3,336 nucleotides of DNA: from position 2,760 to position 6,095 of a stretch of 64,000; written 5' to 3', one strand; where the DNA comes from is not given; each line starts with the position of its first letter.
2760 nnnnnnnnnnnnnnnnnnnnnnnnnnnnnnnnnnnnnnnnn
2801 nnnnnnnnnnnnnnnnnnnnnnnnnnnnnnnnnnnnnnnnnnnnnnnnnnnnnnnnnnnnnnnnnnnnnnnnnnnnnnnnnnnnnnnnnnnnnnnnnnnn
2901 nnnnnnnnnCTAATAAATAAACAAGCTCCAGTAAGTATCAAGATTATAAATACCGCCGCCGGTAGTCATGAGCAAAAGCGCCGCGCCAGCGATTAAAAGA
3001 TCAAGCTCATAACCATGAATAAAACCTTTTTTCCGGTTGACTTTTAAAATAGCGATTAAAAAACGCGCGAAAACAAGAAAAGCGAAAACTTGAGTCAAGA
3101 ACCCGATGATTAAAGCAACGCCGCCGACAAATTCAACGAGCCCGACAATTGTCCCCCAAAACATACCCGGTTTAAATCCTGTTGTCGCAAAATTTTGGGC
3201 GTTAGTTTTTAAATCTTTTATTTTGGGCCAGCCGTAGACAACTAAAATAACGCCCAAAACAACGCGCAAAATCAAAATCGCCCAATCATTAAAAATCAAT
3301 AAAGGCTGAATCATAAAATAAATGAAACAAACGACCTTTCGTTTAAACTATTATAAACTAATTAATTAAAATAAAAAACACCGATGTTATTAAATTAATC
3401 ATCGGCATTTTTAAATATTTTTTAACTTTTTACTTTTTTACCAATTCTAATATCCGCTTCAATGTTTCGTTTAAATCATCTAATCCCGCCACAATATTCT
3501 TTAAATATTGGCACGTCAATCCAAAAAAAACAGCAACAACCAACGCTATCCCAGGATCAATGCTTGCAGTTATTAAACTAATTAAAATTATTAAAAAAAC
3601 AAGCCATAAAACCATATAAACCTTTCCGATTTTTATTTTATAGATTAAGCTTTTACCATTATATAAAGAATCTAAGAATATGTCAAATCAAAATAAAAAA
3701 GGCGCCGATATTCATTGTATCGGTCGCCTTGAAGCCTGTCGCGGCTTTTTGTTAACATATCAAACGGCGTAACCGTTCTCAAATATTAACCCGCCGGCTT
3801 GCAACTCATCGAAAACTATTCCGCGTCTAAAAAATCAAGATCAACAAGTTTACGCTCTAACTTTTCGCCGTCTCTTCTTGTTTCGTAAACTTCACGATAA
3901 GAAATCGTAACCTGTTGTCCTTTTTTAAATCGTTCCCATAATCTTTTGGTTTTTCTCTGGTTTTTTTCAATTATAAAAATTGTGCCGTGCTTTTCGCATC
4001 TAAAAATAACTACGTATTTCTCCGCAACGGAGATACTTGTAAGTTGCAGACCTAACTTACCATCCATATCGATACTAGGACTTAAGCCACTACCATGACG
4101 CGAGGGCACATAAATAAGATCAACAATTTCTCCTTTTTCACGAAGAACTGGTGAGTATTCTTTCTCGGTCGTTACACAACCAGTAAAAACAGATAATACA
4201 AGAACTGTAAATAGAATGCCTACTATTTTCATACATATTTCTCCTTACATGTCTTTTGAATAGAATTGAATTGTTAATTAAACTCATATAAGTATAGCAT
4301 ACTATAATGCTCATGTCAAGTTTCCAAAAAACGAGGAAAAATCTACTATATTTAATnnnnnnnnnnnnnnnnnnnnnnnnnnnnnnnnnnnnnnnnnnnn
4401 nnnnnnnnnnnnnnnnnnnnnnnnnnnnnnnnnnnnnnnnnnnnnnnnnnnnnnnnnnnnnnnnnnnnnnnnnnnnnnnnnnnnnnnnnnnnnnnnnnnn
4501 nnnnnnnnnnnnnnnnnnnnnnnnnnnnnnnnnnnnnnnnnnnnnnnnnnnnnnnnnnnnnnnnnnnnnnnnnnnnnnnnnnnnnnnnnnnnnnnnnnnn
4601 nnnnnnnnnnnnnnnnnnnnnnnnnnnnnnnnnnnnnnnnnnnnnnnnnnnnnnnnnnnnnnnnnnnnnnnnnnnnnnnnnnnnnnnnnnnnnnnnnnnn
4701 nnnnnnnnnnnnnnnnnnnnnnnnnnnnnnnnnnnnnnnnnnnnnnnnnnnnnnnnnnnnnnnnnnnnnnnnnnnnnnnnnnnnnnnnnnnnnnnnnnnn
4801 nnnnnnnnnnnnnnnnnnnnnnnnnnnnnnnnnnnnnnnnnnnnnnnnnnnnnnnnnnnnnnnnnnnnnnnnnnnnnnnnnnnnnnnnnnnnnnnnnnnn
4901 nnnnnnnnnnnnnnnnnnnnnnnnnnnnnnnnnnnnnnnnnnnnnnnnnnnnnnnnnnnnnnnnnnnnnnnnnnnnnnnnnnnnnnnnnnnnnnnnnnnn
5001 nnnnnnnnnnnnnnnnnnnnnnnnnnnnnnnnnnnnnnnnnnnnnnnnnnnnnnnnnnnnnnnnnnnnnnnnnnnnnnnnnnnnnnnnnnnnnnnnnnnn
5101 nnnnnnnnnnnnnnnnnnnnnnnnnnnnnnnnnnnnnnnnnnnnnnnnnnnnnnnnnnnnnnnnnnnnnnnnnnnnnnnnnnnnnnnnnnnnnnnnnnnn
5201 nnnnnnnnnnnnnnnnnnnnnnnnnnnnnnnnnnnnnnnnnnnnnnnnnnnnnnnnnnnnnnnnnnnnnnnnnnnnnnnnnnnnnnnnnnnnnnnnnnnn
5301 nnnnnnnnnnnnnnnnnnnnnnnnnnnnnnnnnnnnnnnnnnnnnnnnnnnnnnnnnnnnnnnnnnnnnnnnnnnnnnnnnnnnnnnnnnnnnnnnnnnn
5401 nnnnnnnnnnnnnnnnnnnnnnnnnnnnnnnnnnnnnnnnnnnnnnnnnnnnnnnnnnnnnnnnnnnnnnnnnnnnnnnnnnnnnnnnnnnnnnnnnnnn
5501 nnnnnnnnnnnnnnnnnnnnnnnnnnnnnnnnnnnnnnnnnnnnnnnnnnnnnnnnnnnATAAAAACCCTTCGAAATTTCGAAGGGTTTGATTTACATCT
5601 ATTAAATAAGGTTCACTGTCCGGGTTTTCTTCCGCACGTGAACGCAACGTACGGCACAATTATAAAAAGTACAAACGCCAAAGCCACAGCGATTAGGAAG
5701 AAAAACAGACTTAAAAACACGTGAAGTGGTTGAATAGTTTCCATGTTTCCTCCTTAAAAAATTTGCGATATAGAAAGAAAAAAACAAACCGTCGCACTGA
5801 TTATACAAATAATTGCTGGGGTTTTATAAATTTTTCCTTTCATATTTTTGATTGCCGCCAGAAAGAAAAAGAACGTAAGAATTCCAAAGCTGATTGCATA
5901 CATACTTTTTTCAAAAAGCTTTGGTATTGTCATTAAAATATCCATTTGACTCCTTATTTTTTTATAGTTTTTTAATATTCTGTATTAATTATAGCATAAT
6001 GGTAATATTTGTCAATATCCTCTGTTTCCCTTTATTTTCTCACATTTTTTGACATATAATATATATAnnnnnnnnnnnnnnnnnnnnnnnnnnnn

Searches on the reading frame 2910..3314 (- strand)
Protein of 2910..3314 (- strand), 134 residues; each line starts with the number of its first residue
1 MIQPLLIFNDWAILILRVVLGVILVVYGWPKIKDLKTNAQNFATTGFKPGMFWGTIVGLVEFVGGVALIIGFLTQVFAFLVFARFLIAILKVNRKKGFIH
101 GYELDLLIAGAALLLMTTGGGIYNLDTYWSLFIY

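Call 100: search_protein_families(library=pfam, proteins=[window:2910-3314:-], max_evalue=0.01)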
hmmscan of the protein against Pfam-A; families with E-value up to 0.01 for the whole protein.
window:2910-3314:- (134 aa): 5 families
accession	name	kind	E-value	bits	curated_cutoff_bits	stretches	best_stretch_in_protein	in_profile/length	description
PF07681.17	DoxX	-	1.1e-16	61.6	23.6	1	13-93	2-84/85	DoxX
PF07291.16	MauE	-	9.4e-07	29.6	27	1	10-95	2-93/128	Methylamine utilisation protein MauE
PF04173.18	DoxD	-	1.4e-05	25.5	22.7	1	55-128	69-143/167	TQO small subunit DoxD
PF11381.13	DUF3185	-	2.3e-05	24.7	25.3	1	18-68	8-58/59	Protein of unknown function (DUF3185)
PF13564.11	DoxX_2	-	0.0084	16.7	26.3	0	15-88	1-77/103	DoxX-like family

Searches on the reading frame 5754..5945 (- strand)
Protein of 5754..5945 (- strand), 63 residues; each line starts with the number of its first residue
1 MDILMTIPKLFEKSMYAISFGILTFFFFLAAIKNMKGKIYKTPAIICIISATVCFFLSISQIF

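Call 100: search_protein_families(library=pfam, proteins=[window:5754-5945:-], max_evalue=0.01)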
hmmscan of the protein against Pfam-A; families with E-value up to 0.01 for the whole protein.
window:5754-5945:- (63 aa): 1 family
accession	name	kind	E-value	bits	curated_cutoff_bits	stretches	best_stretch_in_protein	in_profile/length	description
PF14146.11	DUF4305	-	0.0078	16.7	27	0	31-59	6-34/37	Domain of unknown function (DUF4305)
